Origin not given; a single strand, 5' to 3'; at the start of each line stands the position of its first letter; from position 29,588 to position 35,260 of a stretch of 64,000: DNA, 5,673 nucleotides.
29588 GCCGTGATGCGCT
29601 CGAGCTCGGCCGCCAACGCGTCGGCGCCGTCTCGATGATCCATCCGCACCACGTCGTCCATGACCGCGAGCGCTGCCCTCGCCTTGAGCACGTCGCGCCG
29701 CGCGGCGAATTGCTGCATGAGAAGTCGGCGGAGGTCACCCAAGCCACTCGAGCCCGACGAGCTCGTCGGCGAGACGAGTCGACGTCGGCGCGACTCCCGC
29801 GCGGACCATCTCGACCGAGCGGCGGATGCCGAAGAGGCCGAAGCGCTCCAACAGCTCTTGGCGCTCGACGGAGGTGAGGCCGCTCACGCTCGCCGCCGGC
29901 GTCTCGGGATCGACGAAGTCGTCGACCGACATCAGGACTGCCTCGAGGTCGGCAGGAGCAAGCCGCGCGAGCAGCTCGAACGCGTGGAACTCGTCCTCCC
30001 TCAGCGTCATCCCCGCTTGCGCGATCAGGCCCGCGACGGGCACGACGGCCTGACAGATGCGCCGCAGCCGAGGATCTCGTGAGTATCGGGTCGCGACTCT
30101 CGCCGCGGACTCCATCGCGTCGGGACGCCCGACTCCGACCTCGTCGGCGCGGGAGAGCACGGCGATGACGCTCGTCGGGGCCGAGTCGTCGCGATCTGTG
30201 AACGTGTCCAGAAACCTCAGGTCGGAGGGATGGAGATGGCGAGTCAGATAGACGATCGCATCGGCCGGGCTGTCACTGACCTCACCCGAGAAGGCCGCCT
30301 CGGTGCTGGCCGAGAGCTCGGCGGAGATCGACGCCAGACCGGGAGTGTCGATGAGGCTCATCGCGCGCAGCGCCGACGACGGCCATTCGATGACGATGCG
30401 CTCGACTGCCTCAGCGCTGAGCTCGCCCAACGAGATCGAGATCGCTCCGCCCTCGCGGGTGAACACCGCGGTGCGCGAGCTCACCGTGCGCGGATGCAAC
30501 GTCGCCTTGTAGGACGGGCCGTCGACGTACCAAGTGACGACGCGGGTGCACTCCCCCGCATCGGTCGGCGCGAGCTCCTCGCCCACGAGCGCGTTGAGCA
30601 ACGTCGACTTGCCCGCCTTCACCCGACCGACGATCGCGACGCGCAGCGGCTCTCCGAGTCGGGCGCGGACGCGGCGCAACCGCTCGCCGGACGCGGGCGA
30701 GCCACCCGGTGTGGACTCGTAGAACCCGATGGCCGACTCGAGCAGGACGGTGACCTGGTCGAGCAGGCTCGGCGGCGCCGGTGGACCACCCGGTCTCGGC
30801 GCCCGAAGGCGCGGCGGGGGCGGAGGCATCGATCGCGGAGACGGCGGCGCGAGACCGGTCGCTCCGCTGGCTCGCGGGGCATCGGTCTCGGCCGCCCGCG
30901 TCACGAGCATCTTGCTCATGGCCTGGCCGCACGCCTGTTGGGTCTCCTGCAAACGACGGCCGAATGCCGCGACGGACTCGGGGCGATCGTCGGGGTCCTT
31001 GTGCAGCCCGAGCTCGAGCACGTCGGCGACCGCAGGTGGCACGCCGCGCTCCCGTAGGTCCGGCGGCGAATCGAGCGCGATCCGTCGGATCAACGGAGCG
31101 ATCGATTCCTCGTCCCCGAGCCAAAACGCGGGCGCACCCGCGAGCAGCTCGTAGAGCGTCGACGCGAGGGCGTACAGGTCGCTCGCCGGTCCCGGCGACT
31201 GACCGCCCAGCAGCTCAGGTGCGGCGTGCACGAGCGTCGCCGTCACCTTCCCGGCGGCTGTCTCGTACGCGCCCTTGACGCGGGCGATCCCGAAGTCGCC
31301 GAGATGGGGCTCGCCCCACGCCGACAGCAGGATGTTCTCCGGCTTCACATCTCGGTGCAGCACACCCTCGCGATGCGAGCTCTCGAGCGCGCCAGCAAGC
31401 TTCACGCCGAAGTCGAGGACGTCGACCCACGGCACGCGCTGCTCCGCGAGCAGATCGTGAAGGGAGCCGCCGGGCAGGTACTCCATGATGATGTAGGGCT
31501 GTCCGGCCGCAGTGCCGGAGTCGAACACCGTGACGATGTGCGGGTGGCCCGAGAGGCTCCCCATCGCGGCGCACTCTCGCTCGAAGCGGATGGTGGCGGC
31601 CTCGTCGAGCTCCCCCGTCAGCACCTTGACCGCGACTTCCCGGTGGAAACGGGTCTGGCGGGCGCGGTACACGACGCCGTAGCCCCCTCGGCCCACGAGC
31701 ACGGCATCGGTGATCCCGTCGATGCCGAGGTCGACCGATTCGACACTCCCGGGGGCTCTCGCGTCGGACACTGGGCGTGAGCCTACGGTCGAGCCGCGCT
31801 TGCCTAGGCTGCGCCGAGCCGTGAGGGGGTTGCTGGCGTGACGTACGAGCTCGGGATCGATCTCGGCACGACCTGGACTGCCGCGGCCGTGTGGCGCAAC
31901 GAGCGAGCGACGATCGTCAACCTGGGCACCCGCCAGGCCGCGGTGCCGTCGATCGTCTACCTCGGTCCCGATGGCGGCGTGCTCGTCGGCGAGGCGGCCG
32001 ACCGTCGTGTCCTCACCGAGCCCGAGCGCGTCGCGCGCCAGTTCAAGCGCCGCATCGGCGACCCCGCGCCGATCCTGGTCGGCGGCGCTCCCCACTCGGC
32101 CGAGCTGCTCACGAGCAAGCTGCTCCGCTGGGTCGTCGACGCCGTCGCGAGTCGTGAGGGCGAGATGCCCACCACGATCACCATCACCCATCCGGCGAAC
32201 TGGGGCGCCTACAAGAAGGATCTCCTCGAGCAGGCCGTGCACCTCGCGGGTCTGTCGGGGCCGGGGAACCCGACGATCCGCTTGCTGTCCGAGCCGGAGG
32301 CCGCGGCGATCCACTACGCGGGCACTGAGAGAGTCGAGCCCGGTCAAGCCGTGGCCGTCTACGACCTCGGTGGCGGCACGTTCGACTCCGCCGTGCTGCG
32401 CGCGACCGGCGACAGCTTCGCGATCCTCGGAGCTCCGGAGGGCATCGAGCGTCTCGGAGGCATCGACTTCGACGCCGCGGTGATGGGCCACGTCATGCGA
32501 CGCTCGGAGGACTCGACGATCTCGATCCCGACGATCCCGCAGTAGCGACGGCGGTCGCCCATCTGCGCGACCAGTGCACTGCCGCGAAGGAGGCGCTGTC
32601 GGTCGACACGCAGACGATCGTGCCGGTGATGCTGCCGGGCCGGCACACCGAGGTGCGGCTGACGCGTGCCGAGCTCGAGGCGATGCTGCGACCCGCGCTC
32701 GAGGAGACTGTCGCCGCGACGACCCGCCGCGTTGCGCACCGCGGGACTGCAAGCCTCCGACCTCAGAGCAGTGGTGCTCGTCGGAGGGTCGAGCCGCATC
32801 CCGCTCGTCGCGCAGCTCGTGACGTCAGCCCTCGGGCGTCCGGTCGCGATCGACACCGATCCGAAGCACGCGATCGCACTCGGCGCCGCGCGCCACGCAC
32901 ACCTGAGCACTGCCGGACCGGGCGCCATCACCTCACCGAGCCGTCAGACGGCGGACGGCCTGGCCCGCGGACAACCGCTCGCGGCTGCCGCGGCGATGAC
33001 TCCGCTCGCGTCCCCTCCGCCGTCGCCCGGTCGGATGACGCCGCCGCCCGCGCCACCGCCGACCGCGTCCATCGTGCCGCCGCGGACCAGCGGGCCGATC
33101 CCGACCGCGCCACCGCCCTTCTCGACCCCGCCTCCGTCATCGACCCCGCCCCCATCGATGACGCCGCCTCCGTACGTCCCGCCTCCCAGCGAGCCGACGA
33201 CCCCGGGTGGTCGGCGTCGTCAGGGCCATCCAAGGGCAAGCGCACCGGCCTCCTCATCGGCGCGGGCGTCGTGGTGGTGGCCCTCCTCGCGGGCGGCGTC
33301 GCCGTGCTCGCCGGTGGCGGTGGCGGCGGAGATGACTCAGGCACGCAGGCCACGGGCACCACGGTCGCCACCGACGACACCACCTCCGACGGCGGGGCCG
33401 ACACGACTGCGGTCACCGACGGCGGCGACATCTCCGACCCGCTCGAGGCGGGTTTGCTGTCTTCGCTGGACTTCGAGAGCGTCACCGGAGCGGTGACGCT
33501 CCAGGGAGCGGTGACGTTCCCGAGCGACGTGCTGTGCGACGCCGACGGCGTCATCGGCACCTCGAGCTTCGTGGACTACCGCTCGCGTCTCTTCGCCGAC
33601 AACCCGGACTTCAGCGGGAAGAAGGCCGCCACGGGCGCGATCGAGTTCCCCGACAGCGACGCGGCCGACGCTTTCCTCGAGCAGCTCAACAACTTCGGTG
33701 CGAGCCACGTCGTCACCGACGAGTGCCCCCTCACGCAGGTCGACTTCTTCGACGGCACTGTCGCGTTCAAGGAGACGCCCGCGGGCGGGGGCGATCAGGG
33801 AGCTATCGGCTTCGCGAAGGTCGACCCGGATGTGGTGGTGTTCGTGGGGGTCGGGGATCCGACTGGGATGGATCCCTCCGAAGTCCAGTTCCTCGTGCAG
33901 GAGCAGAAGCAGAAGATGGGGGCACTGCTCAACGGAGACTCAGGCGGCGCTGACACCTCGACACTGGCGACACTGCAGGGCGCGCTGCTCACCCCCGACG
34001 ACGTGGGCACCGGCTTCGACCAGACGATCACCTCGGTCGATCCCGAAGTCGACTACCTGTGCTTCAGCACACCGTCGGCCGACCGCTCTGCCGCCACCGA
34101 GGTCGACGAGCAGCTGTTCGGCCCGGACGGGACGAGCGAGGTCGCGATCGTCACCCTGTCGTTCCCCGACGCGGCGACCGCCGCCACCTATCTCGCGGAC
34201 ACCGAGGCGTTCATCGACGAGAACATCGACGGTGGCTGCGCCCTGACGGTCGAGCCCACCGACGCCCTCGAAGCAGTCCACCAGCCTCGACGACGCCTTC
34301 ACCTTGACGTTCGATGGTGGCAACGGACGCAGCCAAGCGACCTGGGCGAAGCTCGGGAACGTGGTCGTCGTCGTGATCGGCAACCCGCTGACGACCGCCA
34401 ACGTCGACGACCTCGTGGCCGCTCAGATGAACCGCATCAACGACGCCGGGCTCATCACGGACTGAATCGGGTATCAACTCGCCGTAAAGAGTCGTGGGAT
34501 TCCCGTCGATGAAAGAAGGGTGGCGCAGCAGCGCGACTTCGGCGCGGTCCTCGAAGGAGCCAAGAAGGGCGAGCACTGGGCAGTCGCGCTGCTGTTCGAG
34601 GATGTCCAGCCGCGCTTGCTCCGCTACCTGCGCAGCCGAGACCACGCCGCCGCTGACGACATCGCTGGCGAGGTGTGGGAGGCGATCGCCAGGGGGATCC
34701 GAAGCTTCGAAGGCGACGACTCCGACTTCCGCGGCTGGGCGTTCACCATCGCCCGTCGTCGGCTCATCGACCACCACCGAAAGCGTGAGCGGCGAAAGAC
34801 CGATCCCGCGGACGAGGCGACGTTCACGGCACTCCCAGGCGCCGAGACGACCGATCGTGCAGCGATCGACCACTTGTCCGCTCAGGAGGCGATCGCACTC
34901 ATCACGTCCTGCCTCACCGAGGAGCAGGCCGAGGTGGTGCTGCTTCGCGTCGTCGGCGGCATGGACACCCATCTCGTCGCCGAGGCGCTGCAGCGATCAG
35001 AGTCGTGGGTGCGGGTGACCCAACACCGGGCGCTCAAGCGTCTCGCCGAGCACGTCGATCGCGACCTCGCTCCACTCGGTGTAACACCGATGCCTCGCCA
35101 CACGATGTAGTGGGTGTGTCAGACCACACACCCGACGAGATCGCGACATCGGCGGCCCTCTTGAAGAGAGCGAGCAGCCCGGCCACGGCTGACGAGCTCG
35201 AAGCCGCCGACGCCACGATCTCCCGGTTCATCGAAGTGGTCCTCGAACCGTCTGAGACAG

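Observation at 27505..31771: Ser/Thr kinase fused to a dynamin-like GTPase, coupled to a second membrane-inserting dynamin-like GTPase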

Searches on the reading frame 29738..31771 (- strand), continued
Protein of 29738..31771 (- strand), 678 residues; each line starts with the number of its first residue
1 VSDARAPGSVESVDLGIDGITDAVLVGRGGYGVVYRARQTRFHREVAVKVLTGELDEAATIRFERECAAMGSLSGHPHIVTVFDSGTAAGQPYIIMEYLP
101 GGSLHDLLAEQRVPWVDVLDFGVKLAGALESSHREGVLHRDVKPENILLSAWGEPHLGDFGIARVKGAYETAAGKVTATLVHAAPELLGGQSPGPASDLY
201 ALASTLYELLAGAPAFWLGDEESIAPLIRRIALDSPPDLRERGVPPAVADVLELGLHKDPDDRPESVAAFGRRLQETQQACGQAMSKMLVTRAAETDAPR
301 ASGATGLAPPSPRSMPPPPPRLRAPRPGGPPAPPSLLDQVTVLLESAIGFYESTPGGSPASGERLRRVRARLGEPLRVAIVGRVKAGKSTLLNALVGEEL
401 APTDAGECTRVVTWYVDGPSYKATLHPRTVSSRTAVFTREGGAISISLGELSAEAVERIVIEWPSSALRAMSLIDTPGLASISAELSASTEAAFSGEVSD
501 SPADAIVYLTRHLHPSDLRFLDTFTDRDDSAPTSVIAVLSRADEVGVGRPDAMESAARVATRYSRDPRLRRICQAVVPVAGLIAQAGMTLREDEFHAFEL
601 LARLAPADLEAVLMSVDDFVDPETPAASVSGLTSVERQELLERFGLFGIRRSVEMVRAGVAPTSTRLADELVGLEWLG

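Call 80: fold_search(model_id=the predicted structure, library=pdb)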
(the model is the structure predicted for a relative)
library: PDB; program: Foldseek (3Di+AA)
matches with E <= 10: 742; with E <= 0.001: 124
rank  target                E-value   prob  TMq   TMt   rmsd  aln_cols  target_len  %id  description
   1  5gom_A                8.3e-10  1.00  0.34  0.41  15.8       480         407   14  Truncated mitofusin-1, transition-like state (released 2017-02-01)
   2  2j69_A                2.3e-09  1.00  0.37  0.28  26.7       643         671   14  Bacterial dynamin-like protein BDLP (released 2006-12-04)
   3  5go4                  3.2e-09  1.00  0.33  0.39  22.2       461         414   14  Truncated mitofusin-1, nucleotide-free (released 2017-01-25)
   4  9em9_A                6.0e-09  1.00  0.43  0.41  15.7       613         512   13  Structure of SynDLP MGD with GMPPNP (released 2024-09-11)
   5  5gom_B                7.3e-09  1.00  0.30  0.36  15.9       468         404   14  Truncated mitofusin-1, transition-like state (released 2017-02-01)
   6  5gnr                  8.4e-09  1.00  0.34  0.42  15.9       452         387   11  the structure of mini-MFN1 K88A in complex with GDP (released 2016-11-23)
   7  5oxf_A                1.0e-08  1.00  0.31  0.23  49.6       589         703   13  An oligomerised bacterial dynamin pair provides a mechanism for the long range sensing and tethering of membranes (released 2018-09-05)
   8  6j72                  1.1e-08  1.00  0.31  0.28  31.6       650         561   13  Crystal structure of IniA from Mycobacterium smegmatis with GTP bound (released 2019-09-11)
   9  6jfm_B                1.3e-08  1.00  0.32  0.37  16.8       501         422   12  Mitofusin2 (MFN2)_T111D (released 2019-11-13)
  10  6jfk                  1.5e-08  1.00  0.33  0.37  20.8       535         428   12  GDP bound Mitofusin2 (MFN2) (released 2019-11-13)
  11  5gns                  1.8e-08  1.00  0.32  0.40  16.0       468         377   12  Structures of human Mitofusin 1 provide insight into mitochondrial tethering (released 2016-12-07)
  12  5owv_A                2.2e-08  1.00  0.31  0.23  48.9       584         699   14  An oligomerised bacterial dynamin pair provides a mechanism for the long-range sensing and tethering of membranes (released 2018-09-05)
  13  6jfl_D                2.4e-08  1.00  0.31  0.36  21.5       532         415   11  Nucleotide-free Mitofusin2 (MFN2) (released 2019-11-13)
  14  6j73_A                2.8e-08  1.00  0.32  0.30  31.7       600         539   16  Crystal structure of IniA from Mycobacterium smegmatis (released 2019-09-11)
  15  5gof                  2.9e-08  1.00  0.33  0.40  22.1       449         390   14  Truncated mitofusin-1, GTP-bound (released 2017-01-25)
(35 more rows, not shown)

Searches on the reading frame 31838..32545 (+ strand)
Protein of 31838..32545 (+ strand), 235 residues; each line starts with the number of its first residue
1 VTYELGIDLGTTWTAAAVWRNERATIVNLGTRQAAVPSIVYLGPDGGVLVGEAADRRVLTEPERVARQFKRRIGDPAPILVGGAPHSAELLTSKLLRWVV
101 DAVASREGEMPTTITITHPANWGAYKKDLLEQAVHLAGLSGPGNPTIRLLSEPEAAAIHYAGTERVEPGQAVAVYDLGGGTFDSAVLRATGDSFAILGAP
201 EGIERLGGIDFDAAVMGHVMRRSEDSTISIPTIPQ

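Call 8: search_protein_families(library=pfam, proteins=[window:31838-32545:+], max_evalue=0.01)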
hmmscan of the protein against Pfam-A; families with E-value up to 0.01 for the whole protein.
window:31838-32545:+ (235 aa): 2 families
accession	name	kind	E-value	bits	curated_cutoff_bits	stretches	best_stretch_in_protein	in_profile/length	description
PF00012.26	HSP70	-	9e-29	100.6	20.6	2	86-223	108-238/599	Hsp70 protein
PF06723.19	MreB_Mbl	-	4.1e-05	23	27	1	5-191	4-166/327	MreB/Mbl protein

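Call 11: search_protein_families(library=padloc, proteins=[window:31838-32545:+], max_evalue=0.01)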
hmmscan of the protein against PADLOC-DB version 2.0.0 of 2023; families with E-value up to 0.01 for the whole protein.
window:31838-32545:+ (235 aa): 0 families

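Call 12: search_protein_families(library=ncbifam, proteins=[window:31838-32545:+], max_evalue=0.01)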
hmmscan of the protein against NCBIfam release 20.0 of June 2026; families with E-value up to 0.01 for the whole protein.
window:31838-32545:+ (235 aa): 11 families
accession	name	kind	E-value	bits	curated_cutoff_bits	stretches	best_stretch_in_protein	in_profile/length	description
TIGR01991.1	HscA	equivalog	1.7e-29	102.8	708.55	2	92-225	111-236/600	Fe-S protein assembly chaperone HscA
TIGR02350.1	prok_dnaK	equivalog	5.7e-29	100.9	822.55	1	5-222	3-234/596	molecular chaperone DnaK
NF001413.0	PRK00290.1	equivalog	3e-28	98.5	648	1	4-222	4-235/625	molecular chaperone DnaK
NF003520.0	PRK05183.1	subfamily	3.9e-28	98.3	620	2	95-224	134-255/621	Fe-S protein assembly chaperone HscA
NF009946.0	PRK13410.1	equivalog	4.9e-22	77.9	1019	2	87-218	111-234/669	molecular chaperone DnaK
NF009947.0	PRK13411.1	equivalog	6.7e-22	77.3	1002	2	108-222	130-237/662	molecular chaperone DnaK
NF002399.0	PRK01433.1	equivalog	3e-13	49.2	743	1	114-219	144-241/595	Fe-S protein assembly chaperone HscA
TIGR00904.1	mreB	subfamily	4.1e-06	26.1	365.75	1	4-222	4-196/334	MreB/Mrl family cell shape determining protein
NF008673.0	PRK11678.1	equivalog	4.5e-05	22.5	331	1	128-190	174-229/450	molecular chaperone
NF010539.0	PRK13927.1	subfamily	0.00048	19.1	293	1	91-221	78-196/339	rod shape-determining protein MreB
NF010540.1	PRK13929.1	exception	0.0051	15.9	515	0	91-221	76-195/334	rod-share determining protein MreBH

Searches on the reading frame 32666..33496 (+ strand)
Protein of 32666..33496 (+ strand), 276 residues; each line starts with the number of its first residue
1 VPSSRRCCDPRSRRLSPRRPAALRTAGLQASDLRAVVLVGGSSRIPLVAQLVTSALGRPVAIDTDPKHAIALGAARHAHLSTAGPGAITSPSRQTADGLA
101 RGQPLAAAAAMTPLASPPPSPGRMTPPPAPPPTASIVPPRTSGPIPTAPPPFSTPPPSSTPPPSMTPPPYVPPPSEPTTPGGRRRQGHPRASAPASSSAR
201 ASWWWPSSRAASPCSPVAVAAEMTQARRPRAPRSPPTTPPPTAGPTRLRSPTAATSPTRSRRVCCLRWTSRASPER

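Call 8: search_protein_families(library=pfam, proteins=[window:32666-33496:+], max_evalue=0.01)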
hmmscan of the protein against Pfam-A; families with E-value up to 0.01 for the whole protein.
window:32666-33496:+ (276 aa): 2 families
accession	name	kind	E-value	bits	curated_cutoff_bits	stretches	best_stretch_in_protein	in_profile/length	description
PF00012.26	HSP70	-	2.3e-12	46.4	20.6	1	21-80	315-374/599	Hsp70 protein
PF02782.22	FGGY_C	-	1.3e-05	25.5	27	1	30-78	147-194/198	FGGY family of carbohydrate kinases, C-terminal domain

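Call 11: search_protein_families(library=padloc, proteins=[window:32666-33496:+], max_evalue=0.01)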
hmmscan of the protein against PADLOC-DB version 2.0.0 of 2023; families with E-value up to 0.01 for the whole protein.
window:32666-33496:+ (276 aa): 0 families

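Call 12: search_protein_families(library=ncbifam, proteins=[window:32666-33496:+], max_evalue=0.01)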
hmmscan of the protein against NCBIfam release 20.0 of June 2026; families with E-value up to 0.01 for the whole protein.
window:32666-33496:+ (276 aa): 9 families
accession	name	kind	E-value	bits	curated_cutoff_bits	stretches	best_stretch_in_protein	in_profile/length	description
NF003520.0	PRK05183.1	subfamily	1.8e-11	43.2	620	1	21-80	322-381/621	Fe-S protein assembly chaperone HscA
TIGR01991.1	HscA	equivalog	7e-11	41.3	708.55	1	21-80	302-361/600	Fe-S protein assembly chaperone HscA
NF001413.0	PRK00290.1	equivalog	7e-11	41.2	648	1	21-77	314-370/625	molecular chaperone DnaK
TIGR02350.1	prok_dnaK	equivalog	1.1e-10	40.6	822.55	1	21-76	313-368/596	molecular chaperone DnaK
NF009946.0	PRK13410.1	equivalog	7e-10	37.7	1019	1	14-79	310-375/669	molecular chaperone DnaK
NF009947.0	PRK13411.1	equivalog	2.3e-07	29.3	1002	1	21-78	316-374/662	molecular chaperone DnaK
NF002399.0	PRK01433.1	equivalog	3.4e-05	22.7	743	1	30-79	306-355/595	Fe-S protein assembly chaperone HscA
TIGR01312.1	XylB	equivalog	0.00044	18.9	380.25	1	30-83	388-440/481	xylulokinase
TIGR00241.1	CoA_E_activ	domain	0.0027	17.3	125.4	1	33-75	203-246/248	acyl-CoA dehydratase activase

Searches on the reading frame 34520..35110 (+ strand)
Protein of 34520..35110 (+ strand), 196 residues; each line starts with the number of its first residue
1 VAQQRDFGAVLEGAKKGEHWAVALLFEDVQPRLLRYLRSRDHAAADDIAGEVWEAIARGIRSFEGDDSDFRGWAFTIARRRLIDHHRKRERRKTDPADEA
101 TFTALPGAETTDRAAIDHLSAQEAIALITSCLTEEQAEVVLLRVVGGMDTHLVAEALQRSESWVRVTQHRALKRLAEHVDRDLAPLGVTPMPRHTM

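Call 8: search_protein_families(library=pfam, proteins=[window:34520-35110:+], max_evalue=0.01)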
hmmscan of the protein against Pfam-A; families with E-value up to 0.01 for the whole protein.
window:34520-35110:+ (196 aa): 4 families
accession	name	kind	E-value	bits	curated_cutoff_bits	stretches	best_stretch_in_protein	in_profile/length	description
PF04542.20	Sigma70_r2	-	1e-13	51.3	24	1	25-92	1-71/71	Sigma-70 region 2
PF08281.18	Sigma70_r4_2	-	2.2e-07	30.9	25.7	1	124-175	3-54/54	Sigma-70, region 4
PF07638.17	Sigma70_ECF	-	6.4e-07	29.9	21.1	1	5-165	2-169/185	ECF sigma factor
PF04545.22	Sigma70_r4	-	2.8e-06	27.2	24.1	1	131-176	4-49/50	Sigma-70, region 4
